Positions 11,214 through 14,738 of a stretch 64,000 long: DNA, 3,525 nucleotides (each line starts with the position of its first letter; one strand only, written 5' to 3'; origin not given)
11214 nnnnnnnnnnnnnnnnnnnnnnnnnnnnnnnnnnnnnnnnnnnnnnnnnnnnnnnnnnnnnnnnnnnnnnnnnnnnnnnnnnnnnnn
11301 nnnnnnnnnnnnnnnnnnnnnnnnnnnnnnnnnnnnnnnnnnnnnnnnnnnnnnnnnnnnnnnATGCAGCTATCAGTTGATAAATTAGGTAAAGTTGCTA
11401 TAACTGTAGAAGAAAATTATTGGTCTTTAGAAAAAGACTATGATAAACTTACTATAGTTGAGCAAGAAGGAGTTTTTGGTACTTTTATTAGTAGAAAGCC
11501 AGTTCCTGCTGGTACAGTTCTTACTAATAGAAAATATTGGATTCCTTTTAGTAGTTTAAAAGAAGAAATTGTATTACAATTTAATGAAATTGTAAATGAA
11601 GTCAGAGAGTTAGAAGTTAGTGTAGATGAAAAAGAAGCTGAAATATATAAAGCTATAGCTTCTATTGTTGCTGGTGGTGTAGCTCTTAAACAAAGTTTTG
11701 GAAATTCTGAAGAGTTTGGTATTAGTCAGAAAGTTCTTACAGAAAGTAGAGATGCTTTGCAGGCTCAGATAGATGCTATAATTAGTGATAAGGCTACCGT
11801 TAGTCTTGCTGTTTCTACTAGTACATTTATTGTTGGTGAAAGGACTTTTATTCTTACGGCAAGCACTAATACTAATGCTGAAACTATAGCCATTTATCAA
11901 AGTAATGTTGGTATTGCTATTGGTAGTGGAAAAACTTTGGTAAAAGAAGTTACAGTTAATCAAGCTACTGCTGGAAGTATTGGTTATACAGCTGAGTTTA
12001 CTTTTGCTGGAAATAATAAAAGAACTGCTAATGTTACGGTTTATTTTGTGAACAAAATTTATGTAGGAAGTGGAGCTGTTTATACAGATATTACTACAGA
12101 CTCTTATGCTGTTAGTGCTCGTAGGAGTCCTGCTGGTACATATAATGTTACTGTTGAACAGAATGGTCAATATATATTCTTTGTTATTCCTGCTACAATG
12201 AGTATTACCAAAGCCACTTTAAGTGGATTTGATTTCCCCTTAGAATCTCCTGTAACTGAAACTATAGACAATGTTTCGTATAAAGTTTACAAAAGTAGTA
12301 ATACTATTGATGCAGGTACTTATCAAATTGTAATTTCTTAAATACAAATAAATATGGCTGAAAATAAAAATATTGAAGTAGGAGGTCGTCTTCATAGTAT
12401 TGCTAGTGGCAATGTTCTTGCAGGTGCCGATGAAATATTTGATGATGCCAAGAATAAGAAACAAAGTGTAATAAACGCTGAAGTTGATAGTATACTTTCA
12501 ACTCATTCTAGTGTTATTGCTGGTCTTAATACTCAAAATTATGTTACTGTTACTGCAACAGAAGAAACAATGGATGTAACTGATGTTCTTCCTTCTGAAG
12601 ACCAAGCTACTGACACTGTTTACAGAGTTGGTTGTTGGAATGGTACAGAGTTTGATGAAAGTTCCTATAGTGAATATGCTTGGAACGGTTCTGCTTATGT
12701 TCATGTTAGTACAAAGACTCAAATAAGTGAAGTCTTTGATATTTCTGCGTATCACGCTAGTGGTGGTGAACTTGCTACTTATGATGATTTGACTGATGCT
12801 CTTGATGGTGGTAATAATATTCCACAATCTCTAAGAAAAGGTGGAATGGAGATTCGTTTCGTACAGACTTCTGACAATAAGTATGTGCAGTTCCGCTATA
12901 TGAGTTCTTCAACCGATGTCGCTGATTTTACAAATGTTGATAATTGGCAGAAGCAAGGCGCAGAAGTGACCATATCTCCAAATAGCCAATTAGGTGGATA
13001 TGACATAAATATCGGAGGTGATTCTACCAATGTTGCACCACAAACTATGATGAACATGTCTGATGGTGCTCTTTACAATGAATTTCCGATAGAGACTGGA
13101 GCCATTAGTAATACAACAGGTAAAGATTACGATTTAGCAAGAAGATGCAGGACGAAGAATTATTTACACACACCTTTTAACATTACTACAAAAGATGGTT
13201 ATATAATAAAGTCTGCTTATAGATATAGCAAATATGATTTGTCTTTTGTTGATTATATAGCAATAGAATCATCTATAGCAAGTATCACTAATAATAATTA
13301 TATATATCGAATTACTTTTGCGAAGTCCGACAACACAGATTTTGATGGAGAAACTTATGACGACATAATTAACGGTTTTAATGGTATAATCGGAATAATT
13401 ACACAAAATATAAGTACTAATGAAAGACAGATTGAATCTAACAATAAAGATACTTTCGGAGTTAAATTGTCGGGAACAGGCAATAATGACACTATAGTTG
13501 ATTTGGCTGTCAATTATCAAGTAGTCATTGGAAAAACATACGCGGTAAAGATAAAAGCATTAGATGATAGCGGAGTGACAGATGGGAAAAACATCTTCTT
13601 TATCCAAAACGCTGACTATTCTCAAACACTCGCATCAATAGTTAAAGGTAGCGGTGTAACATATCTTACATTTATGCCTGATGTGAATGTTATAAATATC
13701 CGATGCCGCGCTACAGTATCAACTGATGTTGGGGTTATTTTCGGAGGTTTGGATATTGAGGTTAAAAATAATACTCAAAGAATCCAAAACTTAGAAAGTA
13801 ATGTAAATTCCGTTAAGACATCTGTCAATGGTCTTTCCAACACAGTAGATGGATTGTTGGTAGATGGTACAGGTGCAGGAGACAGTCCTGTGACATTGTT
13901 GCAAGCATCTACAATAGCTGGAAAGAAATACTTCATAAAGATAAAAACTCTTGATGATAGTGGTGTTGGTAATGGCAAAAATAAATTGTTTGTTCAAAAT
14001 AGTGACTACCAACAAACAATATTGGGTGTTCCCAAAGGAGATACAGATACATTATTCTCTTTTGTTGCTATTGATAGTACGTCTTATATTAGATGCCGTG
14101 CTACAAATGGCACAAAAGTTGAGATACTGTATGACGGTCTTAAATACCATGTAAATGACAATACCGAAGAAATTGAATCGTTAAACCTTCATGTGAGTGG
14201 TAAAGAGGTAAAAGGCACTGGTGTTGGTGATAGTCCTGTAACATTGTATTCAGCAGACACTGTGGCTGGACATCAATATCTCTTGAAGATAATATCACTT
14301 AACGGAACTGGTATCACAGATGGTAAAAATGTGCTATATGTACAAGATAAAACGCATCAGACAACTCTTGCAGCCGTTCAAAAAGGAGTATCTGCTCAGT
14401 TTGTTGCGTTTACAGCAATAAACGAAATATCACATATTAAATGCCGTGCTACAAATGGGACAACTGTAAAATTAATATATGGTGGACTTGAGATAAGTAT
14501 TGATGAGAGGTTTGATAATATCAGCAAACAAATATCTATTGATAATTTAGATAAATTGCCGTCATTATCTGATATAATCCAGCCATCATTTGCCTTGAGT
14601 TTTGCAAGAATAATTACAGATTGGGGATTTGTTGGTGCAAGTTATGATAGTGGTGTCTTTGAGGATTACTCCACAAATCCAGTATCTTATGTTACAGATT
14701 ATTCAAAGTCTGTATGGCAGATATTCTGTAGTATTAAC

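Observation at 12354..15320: Mosaic tail fibre: phage-type N-terminus, triplicated domain, SGNH-esterase-like tip, and a compositional shift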

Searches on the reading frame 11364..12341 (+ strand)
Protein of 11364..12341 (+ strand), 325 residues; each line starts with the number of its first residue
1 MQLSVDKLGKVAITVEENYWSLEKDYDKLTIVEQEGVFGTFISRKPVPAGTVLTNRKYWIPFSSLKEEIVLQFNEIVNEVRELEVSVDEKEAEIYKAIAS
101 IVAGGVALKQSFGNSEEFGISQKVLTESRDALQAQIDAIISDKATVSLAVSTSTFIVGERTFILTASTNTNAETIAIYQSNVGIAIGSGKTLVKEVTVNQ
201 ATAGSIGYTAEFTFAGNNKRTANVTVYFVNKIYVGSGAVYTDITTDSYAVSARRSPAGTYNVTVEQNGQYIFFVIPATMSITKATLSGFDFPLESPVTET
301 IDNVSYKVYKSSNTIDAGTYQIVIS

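Call 7: search_protein_families(library=phrogs, proteins=[window:11364-12338:+], max_evalue=0.01)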
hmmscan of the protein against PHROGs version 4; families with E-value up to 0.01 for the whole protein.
window:11364-12338:+ (325 aa): 0 families

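Call 48: find_related_loci(query=window:11364-12338:+, collection=viral_contigs, flank=6000)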
Query window:11364-12338:+ (325 aa) in viral_contigs; peptide patterns used: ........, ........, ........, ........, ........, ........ (x = any residue, [..] = any of these).
6 stretches matched a pattern; 1 encode a relative of the query (tblastn E <= 1e-3); 1 distinct loci.
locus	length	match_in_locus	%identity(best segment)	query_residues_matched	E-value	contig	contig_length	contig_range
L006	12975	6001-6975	81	1-325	5e-175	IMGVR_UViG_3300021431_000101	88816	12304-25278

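Call 77: search_protein_families(library=ncbifam, proteins=[window:11364-12338:+], max_evalue=0.01)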
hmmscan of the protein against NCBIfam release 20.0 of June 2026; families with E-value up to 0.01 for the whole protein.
window:11364-12338:+ (325 aa): 0 families

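Call 112: find_encoding_contigs(protein=window:11364-12341:+, flank=6000, max_places=10)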
Protein window:11364-12341:+ (325 aa): 17 contigs read that carry it; 2 places shown.
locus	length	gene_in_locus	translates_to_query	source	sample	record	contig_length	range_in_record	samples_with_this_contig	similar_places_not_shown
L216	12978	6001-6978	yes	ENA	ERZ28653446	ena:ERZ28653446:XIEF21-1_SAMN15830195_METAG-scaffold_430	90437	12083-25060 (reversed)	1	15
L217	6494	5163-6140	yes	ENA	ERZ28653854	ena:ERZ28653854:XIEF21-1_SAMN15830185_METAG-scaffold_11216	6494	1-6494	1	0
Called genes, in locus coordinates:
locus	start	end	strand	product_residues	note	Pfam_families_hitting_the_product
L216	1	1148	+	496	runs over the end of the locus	PF23898:Crass_capsid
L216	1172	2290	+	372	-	-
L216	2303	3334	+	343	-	-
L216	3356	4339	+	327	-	-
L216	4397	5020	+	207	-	-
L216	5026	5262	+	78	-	-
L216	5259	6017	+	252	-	-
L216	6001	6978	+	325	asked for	-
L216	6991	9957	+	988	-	-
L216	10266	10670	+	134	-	-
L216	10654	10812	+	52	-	-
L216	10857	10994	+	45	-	-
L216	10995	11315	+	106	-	-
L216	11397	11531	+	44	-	-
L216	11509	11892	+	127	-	-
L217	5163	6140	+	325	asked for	-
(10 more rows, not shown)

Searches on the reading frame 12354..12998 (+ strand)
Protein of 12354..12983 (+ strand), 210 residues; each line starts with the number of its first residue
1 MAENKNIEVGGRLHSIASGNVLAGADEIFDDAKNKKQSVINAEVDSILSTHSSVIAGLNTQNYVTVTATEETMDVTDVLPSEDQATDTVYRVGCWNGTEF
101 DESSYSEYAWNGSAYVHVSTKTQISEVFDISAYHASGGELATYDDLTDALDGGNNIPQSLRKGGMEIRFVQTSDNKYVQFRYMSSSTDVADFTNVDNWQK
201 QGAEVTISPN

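Call 20: find_related_loci(query=window:12354-12983:+, collection=viral_contigs, flank=6000)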
Query window:12354-12983:+ (210 aa) in viral_contigs; peptide patterns used: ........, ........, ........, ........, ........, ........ (x = any residue, [..] = any of these).
5 stretches matched a pattern; 1 encode a relative of the query (tblastn E <= 1e-3); 1 distinct loci.
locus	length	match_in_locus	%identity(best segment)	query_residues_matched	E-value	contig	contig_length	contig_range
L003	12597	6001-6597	48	7-197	1e-52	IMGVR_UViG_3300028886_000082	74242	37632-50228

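Call 38: search_solved_structures(query=A5, max_evalue=10, show_alignments=2)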
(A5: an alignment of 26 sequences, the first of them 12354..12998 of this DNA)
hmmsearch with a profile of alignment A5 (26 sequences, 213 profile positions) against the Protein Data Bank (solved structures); distinct sequences matched with E-value up to 10: 4.
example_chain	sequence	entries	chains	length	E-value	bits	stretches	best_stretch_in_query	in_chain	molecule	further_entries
7ong_A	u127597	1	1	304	0.66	12.8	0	84-103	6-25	SAKe6BE-L1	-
1c3c_A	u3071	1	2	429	0.8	12.5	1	99-131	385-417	PROTEIN (ADENYLOSUCCINATE LYASE)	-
1c3u_A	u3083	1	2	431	0.81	12.5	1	99-131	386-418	ADENYLOSUCCINATE LYASE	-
5gmq_B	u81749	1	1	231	0.88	12.4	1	59-136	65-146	MCA1 heavy chain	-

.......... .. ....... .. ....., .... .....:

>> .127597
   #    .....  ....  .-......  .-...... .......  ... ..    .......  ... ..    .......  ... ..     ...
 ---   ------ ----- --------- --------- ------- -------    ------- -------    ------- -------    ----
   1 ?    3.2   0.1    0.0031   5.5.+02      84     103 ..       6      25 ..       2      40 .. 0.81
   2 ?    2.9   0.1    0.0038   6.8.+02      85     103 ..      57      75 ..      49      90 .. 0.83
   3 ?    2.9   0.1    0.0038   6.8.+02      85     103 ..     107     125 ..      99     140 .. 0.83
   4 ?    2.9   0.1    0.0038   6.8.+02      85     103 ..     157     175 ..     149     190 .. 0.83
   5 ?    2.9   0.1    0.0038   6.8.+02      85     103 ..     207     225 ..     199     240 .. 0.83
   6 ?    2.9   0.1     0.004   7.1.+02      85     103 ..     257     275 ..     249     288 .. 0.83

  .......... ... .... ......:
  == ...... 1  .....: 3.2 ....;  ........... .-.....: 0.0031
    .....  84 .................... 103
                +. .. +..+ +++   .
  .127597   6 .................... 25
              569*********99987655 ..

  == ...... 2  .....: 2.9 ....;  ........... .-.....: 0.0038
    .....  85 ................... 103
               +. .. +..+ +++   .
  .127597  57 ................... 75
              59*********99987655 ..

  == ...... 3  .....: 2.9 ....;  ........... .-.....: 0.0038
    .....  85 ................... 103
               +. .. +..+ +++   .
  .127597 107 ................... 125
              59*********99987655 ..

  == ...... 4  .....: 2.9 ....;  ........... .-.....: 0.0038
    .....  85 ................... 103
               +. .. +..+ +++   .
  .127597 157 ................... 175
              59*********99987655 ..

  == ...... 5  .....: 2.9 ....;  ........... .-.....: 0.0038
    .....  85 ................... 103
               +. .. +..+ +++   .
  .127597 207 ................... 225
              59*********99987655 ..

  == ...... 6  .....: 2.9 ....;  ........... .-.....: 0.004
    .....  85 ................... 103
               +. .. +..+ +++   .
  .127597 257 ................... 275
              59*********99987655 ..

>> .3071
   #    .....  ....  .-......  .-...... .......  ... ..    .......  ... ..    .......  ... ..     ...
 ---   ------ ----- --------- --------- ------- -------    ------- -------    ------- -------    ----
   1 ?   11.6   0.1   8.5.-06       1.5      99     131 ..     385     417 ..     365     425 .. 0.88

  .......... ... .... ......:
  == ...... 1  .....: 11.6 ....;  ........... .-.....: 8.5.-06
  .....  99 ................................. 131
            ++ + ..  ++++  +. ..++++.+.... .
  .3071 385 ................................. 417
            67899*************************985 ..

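Call 64: find_related_loci(query=A5, collection=viral_contigs, flank=5000)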
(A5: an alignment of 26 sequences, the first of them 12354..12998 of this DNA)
Query A5 (215 aa) in viral_contigs; peptide patterns used: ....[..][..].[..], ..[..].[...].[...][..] (x = any residue, [..] = any of these).
131 stretches matched a pattern; 83 encode a relative of the query (tblastn E <= 1e-3); the best 80 are kept; 80 distinct loci.
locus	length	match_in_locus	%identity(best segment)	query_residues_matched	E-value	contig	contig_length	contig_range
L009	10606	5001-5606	55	5-200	1e-64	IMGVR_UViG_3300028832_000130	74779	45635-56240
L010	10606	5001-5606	55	5-200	1e-64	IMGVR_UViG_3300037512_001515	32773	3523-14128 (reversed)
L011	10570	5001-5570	55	9-199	2e-61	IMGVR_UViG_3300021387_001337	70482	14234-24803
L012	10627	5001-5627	48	9-214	2e-57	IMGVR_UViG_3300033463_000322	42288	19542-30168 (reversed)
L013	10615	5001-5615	50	7-199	2e-51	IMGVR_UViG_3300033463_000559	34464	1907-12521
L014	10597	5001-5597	48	7-197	9e-51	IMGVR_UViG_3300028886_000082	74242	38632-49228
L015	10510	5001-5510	44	30-204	2e-40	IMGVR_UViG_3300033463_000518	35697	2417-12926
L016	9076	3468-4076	40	7-204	2e-38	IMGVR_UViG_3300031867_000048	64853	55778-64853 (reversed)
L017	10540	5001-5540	40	20-212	6e-38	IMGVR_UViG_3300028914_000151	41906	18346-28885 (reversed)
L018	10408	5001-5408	47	61-203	5e-32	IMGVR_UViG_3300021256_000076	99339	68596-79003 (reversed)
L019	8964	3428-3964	43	30-214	1e-30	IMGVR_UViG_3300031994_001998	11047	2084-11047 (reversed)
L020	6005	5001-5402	42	31-181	6e-28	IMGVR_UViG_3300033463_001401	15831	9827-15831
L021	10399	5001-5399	42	31-180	1e-27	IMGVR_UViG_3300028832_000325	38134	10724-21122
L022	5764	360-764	40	80-199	9e-25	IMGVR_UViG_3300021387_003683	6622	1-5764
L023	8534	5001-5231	58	128-199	2e-22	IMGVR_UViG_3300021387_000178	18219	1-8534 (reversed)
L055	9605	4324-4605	37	118-204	2e-12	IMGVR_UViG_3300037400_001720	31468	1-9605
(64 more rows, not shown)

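Call 111: search_protein_families(library=pfam, proteins=[L055:763-1257:+, L055:1694-2311:+, L055:2308-2742:+, L055:3238-3708:+, L055:8059-8862:+], max_evalue=0.001)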
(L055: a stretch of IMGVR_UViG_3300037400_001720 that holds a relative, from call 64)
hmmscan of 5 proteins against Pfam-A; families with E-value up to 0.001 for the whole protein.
L055:763-1257:+ (164 aa): 1 family
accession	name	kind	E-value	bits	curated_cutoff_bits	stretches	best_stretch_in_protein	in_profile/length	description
PF20647.2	DUF6808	-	7.4e-22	77.6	24.4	1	78-162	1-86/86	Domain of unknown function (DUF6808)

L055:1694-2311:+ (205 aa): 0 families

L055:2308-2742:+ (144 aa): 2 families
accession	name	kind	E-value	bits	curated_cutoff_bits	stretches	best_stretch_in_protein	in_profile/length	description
PF08291.16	Peptidase_M15_3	-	1.8e-18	67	23.2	1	6-116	1-102/108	Peptidase M15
PF05951.18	Peptidase_M15_2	-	0.00089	19.5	27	0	51-90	70-114/153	Bacterial protein of unknown function (DUF882)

L055:3238-3708:+ (156 aa): 0 families

L055:8059-8862:+ (267 aa): 0 families

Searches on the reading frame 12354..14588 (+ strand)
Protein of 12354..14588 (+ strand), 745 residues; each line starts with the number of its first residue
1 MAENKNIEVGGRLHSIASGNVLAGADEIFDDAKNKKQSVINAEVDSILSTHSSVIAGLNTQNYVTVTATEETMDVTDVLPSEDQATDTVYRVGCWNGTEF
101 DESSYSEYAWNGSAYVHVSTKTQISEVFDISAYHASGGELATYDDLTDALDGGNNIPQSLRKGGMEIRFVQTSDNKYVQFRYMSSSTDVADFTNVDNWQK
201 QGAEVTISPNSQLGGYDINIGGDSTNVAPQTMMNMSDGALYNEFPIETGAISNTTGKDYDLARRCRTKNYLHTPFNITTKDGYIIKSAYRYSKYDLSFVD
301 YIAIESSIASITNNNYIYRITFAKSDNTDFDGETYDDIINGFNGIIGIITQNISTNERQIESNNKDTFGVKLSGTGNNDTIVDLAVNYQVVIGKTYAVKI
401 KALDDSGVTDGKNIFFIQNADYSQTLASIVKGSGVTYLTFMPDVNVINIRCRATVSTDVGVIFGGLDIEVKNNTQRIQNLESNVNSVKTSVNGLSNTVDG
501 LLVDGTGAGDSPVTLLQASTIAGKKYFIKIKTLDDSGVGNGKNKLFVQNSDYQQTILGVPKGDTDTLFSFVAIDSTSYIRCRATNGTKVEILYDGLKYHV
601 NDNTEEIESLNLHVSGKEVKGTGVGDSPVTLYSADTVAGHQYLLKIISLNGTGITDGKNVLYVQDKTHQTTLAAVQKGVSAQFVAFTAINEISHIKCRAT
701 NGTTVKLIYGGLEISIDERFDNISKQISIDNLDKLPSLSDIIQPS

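Call 49: predict_structure(alignment_id=A6)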
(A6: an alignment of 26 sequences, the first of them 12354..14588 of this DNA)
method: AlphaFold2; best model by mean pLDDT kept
length: 745 residues; sequences in the alignment: 26
mean_pLDDT: 49.4   pTM: 0.35
mean pLDDT of the five models: 49.4, 48.8, 47.6, 46.9, 46.9
residues with pLDDT >= 90: 70; 70-90: 90; 50-70: 69; < 50: 516
segments of 3 or more residues with pLDDT < 50: 1-8, 10-17, 205-209, 211-275, 280-428, 430-588, 592-596, 601-681, 683-688, 719-728, 738-745
pLDDT, mean of each block of 10 residues (from residue 1): 44 47 60 79 81 67 84 92 75 90 87 87 80 86 97 90 91 92 93 96 54 35 33 32 32 32 30 43 44 38 35 34 34 36 27 28 29 31 25 29 35 40 43 45 37 37 33 31 32 29 33 37 44 39 43 39 35 35 45 48 36 30 32 34 37 39 41 42 46 55 59 52 46 50 38
secondary structure, 60 per line:
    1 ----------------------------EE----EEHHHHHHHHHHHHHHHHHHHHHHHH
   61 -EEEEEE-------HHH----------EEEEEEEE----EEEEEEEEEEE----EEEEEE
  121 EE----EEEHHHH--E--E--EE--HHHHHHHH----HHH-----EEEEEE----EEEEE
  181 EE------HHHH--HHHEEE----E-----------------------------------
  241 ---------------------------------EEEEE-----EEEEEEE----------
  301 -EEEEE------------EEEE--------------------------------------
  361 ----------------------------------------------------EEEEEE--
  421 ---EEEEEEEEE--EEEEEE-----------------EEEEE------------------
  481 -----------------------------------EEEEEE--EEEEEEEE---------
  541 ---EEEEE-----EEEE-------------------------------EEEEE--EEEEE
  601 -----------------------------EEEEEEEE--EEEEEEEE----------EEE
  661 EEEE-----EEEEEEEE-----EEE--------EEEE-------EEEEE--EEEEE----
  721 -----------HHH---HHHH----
elements in order (helices of 4 or more, strands of 3 or more residues): H37-60 E62-67 E88-95 E100-110 E115-122 E127-129 H130-133 H146-153 E166-171 E176-182 H189-192 E198-200 E274-278 E284-290 E302-306 E319-322 E413-418 E424-432 E435-440 E458-462 E516-521 E524-531 E544-548 E554-557 E589-593 E596-600 E630-637 E640-647 E658-664 E670-677 E683-685 E694-697 E705-709 E712-716 H738-741

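Call 53: fold_search(model_id=the predicted structure, library=pdb)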
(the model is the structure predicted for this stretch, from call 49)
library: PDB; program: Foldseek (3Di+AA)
matches with E <= 10: 191; with E <= 0.001: 0
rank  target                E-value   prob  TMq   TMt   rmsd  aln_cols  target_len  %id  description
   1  5nxh_A                1.2e-01  0.13  0.08  0.10  26.7       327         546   12  Crystal structure of the carboxy-terminal region of the bacteriophage T4 proximal long tail fibre protein gp34, residu (released 2017-07-12)
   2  5nxf_A                1.4e-01  0.10  0.07  0.09  26.0       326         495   11  Crystal structure of the carboxy-terminal region of the bacteriophage T4 proximal long tail fibre protein gp34, residu (released 2017-07-12)
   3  4uxe_B                2.0e-01  0.12  0.08  0.12  26.7       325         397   11  Crystal structure of the carboxy-terminal region of the bacteriophage T4 proximal long tail fibre protein gp34, P21 se (released 2015-08-19)
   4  8ond_B                2.2e-01  0.15  0.09  0.15  15.9       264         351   10  Structure of the C-terminal domains of the Bdellovibrio bacteriovorus Bd2133 fibre (released 2023-10-25)
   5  9xdd_B                2.5e-01  0.11  0.07  0.14  20.1       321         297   11  TamAB in non-hybrid barrel state (released 2026-01-28)
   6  4uxe_A                2.5e-01  0.07  0.06  0.10  27.3       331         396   11  Crystal structure of the carboxy-terminal region of the bacteriophage T4 proximal long tail fibre protein gp34, P21 se (released 2015-08-19)
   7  8iyk_F                5.8e-01  0.07  0.06  0.06  26.0       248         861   14  Tail tip conformation 1 of phage lambda tail (released 2023-10-18)
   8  8ond_A                6.8e-01  0.10  0.08  0.14  15.9       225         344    8  Structure of the C-terminal domains of the Bdellovibrio bacteriovorus Bd2133 fibre (released 2023-10-25)
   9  4o7j_B                8.0e-01  0.09  0.05  0.19  20.4       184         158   12  Crystal structure of CarG (released 2014-03-12)
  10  4o7j_A                8.5e-01  0.10  0.05  0.19  20.8       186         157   11  Crystal structure of CarG (released 2014-03-12)
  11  9e7m_Ja               1.1e+00  0.04  0.06  0.06  28.6       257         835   14  In situ cryoEM structure of bacteriophage Ur-lambda tail tip complex (released 2025-11-05)
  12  3b07_B                1.2e+00  0.04  0.04  0.11  24.6       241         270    8  Crystal structure of octameric pore form of gamma-hemolysin from Staphylococcus aureus (released 2011-10-12)
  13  9xdc_B                1.2e+00  0.04  0.06  0.11  19.5       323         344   12  TamAB hybrid barrel state (released 2026-01-28)
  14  6rhw_H                1.9e+00  0.04  0.04  0.11  23.1       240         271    8  Crystal structure of human CD11b I-domain (CD11b-I) in complex with Staphylococcus aureus octameric bi-component leuko (released 2019-12-18)
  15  8r83_J                1.9e+00  0.03  0.03  0.14  19.1       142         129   12  pentameric IgMFc-AIM complex global refinement (released 2024-11-06)
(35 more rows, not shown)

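Call 59: fold_search(model_id=the predicted structure, library=viral)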
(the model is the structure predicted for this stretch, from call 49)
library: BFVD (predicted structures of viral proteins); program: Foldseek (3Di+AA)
matches with E <= 10: 817; with E <= 0.001: 2
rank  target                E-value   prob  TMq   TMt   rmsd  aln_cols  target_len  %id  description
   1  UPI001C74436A         4.4e-04  0.47  0.08  0.06  49.5       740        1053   11  (no name look-up for this kind of identifier)
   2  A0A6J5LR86            8.3e-04  0.30  0.06  0.06  33.1       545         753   14  Uncharacterized protein [uncultured Caudovirales phage]
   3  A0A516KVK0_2          1.2e-03  0.44  0.09  0.08  66.3       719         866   12  (no name in the UniProt tables at hand)
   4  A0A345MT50            1.6e-03  0.99  0.07  0.07  32.3       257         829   14  Collagen triple helix repeat protein [crAssphage sp. isolate ctbg_1]
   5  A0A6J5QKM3            2.7e-03  0.28  0.09  0.09  64.2       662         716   14  Uncharacterized protein [uncultured Caudovirales phage]
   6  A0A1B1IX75            3.0e-03  0.23  0.07  0.07  52.4       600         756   12  Long tail fiber protein Gp37 [Citrobacter phage vB_CfrM_CfP1]
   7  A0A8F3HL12            3.8e-03  0.30  0.08  0.06  49.2       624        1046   13  Phage tail fiber protein [Escherichia phage vB_EcoM-ZQ3]
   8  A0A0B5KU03            3.8e-03  0.18  0.06  0.04  43.7       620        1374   12  Glycoprotein [Wuhan Fly Virus 1]
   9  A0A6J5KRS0            3.8e-03  0.14  0.06  0.06  81.5       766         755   10  Major tropism determinant N-terminal domain-containing protein [uncultured Caudovirales phage]
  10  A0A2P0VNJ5            4.9e-03  0.16  0.07  0.07  37.9       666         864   12  PAN domain-containing protein [Tetraselmis virus 1]
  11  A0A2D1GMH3            7.6e-03  0.16  0.09  0.09  73.5       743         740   12  Long tail fiber protein Gp37 [Salmonella phage Melville]
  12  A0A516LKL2            9.9e-03  0.13  0.06  0.07  37.8       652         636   12  (no name in the UniProt tables at hand)
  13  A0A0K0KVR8            1.0e-02  0.14  0.07  0.07  79.6       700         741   10  Uncharacterized protein [Prochlorococcus phage P-TIM68]
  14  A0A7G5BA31            1.2e-02  0.51  0.09  0.14  25.2       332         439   14  Peptidase S74 domain-containing protein [Ralstonia phage Gamede]
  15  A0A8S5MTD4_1          1.2e-02  0.09  0.05  0.05  49.8       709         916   12  Tail protein [Myoviridae sp. ctino4]
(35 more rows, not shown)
